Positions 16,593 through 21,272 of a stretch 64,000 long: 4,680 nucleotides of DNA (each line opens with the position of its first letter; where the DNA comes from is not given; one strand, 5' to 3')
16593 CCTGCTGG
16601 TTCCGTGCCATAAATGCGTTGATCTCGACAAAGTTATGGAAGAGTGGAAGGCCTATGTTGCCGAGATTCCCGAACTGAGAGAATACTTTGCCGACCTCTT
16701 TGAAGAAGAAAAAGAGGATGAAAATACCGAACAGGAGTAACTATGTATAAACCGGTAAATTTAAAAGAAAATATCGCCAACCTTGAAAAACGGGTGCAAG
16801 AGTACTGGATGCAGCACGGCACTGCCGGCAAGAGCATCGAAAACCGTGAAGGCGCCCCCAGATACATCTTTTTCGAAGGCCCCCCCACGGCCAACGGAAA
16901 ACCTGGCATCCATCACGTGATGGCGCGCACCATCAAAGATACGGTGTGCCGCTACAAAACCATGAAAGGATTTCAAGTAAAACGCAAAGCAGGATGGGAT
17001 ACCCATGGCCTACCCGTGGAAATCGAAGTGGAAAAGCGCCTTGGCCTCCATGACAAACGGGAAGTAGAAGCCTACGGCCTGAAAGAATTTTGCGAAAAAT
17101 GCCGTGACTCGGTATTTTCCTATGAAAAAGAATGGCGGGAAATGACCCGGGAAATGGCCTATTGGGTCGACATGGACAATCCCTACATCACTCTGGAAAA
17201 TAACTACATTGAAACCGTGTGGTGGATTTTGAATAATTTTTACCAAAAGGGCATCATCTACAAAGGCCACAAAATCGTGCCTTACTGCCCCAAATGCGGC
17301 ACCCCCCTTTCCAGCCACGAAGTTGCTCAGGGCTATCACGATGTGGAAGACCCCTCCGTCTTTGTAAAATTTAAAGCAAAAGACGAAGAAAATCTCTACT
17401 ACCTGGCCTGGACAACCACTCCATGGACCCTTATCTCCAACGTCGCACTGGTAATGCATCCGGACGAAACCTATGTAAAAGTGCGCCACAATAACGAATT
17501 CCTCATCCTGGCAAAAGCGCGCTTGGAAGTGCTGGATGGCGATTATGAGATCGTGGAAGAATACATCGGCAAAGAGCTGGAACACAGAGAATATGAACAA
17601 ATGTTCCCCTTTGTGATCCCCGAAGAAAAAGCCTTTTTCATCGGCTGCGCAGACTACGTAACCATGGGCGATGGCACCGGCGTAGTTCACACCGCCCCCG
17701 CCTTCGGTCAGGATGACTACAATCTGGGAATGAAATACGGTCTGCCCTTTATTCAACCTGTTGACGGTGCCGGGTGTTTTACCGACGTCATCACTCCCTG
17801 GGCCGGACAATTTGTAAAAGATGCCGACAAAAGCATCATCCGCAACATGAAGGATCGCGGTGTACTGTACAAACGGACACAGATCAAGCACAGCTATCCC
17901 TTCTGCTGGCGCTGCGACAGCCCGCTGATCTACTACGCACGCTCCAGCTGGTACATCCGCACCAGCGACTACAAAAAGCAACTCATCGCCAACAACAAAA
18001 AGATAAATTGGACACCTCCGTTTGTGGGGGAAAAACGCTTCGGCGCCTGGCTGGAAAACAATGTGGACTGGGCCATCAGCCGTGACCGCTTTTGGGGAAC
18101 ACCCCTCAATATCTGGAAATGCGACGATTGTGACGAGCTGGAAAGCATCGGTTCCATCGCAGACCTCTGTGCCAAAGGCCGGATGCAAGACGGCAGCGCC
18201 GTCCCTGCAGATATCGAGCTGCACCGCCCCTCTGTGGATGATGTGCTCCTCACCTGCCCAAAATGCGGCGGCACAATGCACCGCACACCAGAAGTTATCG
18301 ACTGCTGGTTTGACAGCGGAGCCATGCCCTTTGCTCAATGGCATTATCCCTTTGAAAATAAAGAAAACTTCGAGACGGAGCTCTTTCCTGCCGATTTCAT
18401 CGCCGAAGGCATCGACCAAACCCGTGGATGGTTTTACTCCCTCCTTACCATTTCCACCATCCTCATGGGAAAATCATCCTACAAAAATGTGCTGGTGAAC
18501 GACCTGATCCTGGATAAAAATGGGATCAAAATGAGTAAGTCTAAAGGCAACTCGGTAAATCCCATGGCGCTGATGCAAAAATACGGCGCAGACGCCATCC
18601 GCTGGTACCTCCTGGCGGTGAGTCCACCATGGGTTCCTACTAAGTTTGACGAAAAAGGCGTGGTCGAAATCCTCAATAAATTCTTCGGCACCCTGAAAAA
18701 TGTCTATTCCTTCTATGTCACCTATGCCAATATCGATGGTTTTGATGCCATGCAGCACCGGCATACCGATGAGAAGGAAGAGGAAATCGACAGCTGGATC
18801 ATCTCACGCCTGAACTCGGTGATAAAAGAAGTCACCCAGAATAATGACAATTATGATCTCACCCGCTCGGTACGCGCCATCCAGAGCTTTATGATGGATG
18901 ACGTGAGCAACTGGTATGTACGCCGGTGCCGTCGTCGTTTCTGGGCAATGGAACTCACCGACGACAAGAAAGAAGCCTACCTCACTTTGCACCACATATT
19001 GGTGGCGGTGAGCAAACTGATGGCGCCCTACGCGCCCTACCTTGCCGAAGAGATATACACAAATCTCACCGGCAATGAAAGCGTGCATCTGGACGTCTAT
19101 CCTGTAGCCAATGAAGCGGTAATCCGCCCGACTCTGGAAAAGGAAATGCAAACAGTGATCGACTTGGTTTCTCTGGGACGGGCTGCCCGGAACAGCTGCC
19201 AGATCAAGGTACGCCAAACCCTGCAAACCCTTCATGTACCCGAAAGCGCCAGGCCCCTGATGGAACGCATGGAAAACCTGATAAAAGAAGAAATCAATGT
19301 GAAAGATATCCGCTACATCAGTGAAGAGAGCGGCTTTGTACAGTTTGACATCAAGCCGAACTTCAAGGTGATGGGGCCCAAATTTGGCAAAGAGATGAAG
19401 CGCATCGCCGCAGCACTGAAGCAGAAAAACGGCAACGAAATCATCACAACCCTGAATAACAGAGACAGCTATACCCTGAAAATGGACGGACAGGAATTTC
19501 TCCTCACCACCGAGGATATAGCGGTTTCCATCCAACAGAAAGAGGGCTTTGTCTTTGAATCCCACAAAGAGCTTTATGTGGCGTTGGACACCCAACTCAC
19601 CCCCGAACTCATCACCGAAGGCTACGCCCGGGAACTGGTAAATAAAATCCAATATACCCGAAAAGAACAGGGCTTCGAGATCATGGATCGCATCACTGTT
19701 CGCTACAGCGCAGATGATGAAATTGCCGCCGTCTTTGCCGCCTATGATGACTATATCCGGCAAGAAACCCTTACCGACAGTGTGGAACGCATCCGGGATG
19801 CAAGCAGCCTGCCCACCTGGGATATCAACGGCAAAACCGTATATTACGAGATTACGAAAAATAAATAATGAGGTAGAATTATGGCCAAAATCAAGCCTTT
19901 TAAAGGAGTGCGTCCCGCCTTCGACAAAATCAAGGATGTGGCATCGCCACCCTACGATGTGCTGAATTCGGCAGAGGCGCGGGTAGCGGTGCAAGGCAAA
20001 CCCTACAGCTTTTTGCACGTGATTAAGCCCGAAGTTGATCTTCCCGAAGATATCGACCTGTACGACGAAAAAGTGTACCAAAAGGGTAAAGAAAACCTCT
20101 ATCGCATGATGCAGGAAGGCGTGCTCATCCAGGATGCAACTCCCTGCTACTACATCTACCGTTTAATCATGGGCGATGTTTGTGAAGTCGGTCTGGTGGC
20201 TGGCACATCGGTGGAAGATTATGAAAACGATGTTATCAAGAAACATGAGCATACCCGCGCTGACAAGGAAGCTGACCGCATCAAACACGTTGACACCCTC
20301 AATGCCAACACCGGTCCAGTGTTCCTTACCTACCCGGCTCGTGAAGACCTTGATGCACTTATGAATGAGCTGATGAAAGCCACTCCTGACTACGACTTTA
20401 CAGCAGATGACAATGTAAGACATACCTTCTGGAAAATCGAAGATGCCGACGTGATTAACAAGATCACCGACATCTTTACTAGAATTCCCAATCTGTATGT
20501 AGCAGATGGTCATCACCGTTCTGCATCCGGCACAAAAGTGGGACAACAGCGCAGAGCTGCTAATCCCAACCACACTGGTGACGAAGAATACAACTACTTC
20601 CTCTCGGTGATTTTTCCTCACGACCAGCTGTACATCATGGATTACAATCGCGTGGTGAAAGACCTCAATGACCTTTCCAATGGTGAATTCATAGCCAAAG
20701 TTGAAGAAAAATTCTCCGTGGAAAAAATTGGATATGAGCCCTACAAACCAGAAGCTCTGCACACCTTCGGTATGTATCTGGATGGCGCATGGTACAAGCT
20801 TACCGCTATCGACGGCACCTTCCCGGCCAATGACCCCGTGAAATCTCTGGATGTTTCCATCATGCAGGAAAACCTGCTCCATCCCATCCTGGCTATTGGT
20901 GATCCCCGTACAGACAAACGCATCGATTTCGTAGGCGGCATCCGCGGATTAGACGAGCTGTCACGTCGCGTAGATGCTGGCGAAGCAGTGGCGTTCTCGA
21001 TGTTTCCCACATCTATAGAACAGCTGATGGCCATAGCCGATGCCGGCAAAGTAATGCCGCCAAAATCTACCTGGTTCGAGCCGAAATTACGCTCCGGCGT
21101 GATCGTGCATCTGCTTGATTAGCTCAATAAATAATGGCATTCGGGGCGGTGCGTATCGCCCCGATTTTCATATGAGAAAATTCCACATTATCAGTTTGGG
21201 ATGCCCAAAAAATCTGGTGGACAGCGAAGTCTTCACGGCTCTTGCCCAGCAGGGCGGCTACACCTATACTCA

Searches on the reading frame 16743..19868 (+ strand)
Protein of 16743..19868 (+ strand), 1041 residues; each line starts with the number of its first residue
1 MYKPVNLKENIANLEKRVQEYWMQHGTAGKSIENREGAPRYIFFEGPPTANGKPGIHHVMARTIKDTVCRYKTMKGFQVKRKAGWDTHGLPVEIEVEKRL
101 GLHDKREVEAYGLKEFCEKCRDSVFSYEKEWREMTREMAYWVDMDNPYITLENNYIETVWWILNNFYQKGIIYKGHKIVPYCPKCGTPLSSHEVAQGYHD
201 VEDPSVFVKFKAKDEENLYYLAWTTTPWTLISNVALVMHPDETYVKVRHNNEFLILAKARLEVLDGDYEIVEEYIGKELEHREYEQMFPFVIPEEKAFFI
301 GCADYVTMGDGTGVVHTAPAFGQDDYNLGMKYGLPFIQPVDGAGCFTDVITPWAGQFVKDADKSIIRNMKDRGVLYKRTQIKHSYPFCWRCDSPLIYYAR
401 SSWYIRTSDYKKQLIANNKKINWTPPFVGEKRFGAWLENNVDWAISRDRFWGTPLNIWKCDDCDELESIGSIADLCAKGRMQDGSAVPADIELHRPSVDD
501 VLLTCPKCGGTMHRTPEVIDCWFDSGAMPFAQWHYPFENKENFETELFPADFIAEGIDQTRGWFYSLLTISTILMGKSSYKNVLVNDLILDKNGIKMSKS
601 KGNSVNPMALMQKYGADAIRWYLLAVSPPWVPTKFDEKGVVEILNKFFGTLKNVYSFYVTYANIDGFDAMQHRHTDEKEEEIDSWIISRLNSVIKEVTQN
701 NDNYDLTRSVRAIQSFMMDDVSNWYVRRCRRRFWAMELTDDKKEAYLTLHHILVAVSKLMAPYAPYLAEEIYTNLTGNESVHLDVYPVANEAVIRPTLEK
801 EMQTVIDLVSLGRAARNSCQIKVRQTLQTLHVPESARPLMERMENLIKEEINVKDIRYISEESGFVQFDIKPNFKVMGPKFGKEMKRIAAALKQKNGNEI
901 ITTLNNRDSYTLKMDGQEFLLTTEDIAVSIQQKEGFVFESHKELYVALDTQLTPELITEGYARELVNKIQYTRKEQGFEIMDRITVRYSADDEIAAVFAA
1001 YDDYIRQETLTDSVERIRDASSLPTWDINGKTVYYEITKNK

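Call 81: search_protein_families(library=pfam, proteins=[window:16743-19868:+], max_evalue=0.00001)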
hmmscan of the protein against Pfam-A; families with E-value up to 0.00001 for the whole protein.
window:16743-19868:+ (1041 aa): 4 families
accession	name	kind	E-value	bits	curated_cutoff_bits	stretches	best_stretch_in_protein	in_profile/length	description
PF00133.28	tRNA-synt_1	-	5.4e-127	424.4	22.7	1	18-627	2-405/414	tRNA synthetases class I (I, L, M and V)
PF19302.4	DUF5915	-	1.7e-58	197.8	27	1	845-1039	2-194/195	Domain of unknown function (DUF5915)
PF08264.19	Anticodon_1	-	7.1e-33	114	25.1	1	683-828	1-145/148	Anticodon-binding domain of tRNA ligase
PF09334.17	tRNA-synt_1g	-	7.6e-18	64.9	20.1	2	579-646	311-377/391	tRNA synthetases class I (M)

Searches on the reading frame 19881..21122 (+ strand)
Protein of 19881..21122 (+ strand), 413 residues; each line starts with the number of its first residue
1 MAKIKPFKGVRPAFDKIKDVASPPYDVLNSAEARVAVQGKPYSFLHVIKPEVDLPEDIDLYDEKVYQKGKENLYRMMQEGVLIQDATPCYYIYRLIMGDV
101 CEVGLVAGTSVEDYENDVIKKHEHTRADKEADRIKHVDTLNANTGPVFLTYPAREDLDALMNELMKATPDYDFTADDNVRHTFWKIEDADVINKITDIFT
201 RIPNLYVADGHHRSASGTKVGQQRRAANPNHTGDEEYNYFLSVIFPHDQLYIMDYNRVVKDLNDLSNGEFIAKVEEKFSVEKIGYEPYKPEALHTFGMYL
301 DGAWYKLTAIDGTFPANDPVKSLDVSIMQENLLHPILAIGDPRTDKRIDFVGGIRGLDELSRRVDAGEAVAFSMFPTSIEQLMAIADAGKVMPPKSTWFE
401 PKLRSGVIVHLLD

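Call 81: search_protein_families(library=pfam, proteins=[window:19881-21122:+], max_evalue=0.00001)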
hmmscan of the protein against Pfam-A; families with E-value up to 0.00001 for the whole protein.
window:19881-21122:+ (413 aa): 1 family
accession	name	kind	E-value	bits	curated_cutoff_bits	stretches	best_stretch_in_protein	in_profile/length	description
PF06245.16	DUF1015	-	1.6e-120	402.4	25.8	1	4-326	1-325/325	Protein of unknown function (DUF1015)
